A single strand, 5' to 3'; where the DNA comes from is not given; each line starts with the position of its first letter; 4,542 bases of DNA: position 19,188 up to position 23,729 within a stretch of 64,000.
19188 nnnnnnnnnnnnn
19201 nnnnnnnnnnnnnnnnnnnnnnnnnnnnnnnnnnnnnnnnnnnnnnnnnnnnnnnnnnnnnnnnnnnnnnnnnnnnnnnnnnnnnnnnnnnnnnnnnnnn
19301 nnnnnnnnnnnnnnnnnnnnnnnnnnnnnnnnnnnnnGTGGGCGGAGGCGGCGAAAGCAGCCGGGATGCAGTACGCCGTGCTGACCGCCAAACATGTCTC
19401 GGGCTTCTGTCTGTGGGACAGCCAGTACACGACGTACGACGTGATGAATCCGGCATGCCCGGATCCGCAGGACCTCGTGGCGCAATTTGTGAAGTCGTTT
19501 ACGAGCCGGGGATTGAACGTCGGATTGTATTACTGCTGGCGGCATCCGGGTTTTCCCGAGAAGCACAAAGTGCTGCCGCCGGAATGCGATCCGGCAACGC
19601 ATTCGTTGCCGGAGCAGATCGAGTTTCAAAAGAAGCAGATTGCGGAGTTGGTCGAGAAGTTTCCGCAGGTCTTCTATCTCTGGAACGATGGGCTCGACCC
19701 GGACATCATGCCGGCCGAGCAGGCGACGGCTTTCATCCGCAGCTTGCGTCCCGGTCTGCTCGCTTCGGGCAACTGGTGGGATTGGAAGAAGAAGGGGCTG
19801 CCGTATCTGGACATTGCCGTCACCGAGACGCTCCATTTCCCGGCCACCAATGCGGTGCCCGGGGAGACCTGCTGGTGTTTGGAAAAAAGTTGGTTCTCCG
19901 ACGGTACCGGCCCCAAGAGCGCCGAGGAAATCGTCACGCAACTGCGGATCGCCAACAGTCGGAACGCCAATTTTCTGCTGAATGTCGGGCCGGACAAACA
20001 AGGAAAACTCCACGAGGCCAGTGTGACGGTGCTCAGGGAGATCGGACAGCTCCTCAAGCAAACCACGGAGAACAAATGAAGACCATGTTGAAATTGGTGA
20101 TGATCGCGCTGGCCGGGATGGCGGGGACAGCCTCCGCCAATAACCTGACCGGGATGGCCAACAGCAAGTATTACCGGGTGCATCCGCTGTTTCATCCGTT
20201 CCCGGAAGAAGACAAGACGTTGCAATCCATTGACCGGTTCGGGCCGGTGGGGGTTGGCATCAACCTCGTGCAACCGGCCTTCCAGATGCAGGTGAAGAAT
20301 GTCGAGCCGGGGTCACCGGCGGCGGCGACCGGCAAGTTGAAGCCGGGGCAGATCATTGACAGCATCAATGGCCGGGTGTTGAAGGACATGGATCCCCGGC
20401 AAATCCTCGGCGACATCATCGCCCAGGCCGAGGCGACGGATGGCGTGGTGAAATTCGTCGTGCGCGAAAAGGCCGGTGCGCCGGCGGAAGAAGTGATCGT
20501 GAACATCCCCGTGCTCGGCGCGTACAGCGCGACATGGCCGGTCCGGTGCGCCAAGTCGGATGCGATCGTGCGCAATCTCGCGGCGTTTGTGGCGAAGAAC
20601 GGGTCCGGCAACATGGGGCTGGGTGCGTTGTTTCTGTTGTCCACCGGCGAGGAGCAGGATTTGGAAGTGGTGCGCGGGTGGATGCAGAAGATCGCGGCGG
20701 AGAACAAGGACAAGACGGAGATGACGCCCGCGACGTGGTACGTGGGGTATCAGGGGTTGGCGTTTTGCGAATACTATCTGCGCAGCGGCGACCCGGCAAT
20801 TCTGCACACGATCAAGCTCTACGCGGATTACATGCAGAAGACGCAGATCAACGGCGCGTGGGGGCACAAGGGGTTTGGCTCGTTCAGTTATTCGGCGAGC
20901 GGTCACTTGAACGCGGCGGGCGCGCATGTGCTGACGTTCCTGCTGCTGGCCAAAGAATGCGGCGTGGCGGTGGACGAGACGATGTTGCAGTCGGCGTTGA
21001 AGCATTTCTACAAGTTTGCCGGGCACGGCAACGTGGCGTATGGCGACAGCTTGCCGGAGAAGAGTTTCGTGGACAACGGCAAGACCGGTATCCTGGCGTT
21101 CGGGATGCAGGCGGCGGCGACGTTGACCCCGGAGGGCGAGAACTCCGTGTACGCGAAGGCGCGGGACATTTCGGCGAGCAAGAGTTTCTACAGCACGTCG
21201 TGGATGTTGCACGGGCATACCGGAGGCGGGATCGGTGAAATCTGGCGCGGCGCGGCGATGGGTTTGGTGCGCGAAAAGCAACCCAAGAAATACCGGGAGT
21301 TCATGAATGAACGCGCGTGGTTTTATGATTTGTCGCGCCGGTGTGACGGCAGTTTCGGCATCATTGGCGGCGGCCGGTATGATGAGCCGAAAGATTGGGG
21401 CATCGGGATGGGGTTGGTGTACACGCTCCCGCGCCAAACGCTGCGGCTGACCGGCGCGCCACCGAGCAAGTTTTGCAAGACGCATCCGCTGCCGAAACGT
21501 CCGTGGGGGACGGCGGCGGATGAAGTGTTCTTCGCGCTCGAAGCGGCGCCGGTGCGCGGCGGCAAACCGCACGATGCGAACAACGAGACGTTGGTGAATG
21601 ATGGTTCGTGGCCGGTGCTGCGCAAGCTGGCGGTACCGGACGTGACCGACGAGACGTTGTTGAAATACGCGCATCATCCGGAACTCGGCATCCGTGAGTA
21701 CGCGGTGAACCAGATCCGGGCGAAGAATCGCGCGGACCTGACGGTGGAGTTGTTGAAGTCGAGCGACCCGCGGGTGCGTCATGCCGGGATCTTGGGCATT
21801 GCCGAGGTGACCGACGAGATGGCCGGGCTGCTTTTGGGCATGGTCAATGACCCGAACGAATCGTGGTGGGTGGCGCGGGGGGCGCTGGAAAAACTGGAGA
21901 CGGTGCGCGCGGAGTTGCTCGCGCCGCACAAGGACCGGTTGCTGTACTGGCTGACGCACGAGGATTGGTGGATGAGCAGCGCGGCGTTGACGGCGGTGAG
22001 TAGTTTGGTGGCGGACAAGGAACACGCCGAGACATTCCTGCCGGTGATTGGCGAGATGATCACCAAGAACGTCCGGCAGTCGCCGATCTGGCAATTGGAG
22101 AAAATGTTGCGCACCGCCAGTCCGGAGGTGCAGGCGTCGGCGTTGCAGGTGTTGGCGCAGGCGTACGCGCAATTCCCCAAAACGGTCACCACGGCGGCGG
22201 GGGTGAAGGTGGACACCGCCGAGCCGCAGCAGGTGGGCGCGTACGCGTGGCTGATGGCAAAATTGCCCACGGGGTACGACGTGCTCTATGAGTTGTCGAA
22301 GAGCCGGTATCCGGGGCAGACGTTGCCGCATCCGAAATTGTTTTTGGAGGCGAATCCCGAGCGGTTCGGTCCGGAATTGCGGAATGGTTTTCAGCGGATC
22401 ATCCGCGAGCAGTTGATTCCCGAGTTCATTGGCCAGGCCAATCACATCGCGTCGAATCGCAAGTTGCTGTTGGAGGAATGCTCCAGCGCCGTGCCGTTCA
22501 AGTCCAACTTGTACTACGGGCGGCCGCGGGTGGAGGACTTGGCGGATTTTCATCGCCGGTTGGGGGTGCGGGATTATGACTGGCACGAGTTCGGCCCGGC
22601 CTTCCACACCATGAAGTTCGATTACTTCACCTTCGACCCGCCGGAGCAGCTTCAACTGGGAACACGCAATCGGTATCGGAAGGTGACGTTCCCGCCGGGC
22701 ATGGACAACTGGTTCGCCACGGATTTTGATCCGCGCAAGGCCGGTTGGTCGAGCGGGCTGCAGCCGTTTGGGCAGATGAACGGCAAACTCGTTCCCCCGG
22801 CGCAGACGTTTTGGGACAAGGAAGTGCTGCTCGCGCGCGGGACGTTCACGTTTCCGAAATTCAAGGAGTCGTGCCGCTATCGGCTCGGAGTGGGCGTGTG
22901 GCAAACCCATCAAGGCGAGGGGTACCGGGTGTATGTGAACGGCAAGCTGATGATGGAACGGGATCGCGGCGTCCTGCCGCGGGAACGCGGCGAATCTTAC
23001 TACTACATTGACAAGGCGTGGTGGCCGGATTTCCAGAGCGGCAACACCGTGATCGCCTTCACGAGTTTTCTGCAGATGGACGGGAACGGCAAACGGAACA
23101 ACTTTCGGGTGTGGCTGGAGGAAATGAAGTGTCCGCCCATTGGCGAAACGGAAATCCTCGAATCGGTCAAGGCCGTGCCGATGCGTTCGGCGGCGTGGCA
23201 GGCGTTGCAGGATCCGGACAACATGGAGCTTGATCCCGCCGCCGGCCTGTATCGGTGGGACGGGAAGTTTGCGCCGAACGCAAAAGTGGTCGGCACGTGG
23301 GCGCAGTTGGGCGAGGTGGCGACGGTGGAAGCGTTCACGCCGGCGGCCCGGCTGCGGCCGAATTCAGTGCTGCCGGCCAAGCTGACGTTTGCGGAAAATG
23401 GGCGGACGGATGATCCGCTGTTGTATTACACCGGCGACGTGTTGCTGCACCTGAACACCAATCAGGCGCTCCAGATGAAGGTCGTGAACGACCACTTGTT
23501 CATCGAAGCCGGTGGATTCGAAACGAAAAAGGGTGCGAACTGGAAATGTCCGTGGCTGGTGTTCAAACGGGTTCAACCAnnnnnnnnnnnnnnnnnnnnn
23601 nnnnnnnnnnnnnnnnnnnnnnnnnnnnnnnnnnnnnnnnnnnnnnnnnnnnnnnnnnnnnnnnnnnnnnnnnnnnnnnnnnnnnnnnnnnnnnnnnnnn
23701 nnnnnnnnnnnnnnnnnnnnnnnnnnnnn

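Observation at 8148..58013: Locus composition points to a fucoidan-like (sulfated, acetylated fucan) degradation island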

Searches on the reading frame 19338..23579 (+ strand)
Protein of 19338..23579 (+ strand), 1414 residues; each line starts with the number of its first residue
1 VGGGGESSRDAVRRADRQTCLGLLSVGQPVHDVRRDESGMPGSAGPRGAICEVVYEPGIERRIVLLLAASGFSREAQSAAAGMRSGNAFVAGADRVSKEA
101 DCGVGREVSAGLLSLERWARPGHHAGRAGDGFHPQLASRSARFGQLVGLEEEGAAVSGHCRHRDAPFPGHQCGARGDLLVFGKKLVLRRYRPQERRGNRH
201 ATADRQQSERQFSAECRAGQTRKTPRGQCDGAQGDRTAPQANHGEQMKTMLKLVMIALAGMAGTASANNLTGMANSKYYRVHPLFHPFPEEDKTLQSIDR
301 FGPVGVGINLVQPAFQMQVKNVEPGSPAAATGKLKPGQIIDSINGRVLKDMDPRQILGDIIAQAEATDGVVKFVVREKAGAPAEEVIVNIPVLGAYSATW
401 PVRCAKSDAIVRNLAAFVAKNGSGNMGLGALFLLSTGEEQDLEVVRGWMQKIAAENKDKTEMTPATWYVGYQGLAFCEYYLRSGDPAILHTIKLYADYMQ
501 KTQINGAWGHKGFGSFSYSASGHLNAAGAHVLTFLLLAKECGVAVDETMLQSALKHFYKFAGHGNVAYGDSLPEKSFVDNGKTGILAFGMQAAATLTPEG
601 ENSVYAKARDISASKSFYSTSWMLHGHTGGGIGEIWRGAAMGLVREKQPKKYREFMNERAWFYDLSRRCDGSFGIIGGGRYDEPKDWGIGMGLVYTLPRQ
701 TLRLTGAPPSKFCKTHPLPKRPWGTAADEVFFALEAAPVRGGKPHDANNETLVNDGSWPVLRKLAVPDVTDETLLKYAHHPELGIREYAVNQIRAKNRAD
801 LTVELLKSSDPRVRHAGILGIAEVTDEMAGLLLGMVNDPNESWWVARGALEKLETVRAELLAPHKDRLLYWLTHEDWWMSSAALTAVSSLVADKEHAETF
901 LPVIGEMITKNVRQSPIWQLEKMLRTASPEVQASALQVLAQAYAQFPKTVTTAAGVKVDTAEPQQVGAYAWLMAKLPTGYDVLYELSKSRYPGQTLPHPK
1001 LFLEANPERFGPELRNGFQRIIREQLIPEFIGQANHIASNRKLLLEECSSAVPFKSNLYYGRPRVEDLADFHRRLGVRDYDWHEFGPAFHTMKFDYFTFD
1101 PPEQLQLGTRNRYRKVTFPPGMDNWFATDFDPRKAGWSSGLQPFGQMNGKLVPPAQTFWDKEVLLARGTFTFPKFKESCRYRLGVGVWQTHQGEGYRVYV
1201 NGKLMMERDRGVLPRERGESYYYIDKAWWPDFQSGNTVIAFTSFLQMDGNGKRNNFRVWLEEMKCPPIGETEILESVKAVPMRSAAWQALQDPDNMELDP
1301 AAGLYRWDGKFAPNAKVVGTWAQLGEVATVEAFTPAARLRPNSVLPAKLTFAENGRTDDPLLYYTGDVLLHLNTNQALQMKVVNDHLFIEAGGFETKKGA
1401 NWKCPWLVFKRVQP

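Call 5: search_protein_families(library=pfam, proteins=[window:19338-23579:+], max_evalue=0.001)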
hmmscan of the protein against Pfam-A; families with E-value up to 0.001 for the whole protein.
window:19338-23579:+ (1414 aa): 4 families
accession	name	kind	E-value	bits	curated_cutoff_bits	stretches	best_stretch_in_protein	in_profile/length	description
PF19805.5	DUF6288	-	5.1e-124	414.9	26.3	1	315-707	1-402/402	Family of unknown function (DUF6288)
PF17820.7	PDZ_6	-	7.9e-07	29.2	27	1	319-352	2-34/54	PDZ domain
PF13646.12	HEAT_2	-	4.4e-06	27.3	27.7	0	773-851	3-85/88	HEAT repeats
PF00595.29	PDZ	-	6.2e-06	26.9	23.2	1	302-353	8-62/81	PDZ domain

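Call 11: search_protein_families(library=ncbifam, proteins=[window:20076-23579:+], max_evalue=0.01)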
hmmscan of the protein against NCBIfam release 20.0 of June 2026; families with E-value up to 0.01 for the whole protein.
window:20076-23579:+ (1168 aa): 1 family
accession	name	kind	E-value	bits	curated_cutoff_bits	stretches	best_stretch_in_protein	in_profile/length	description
NF051464.1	tail_spec_CT441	exception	0.00058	18.7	700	1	58-130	247-316/645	tail-specific protease Tsp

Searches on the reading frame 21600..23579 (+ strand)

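Call 42: search_protein_families(library=pfam, proteins=[window:21600-23579:+], max_evalue=1)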
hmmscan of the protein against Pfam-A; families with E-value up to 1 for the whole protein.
window:21600-23579:+ (660 aa): 3 families
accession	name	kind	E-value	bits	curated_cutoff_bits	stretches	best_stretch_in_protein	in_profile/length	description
PF13646.12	HEAT_2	-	2.8e-07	31.2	27.7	1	19-97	3-85/88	HEAT repeats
PF02985.28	HEAT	-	0.00024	21.5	23.5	0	50-70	7-27/31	HEAT repeat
PF08713.17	DNA_alkylation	-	0.16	12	21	1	44-156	52-166/213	DNA alkylation repair enzyme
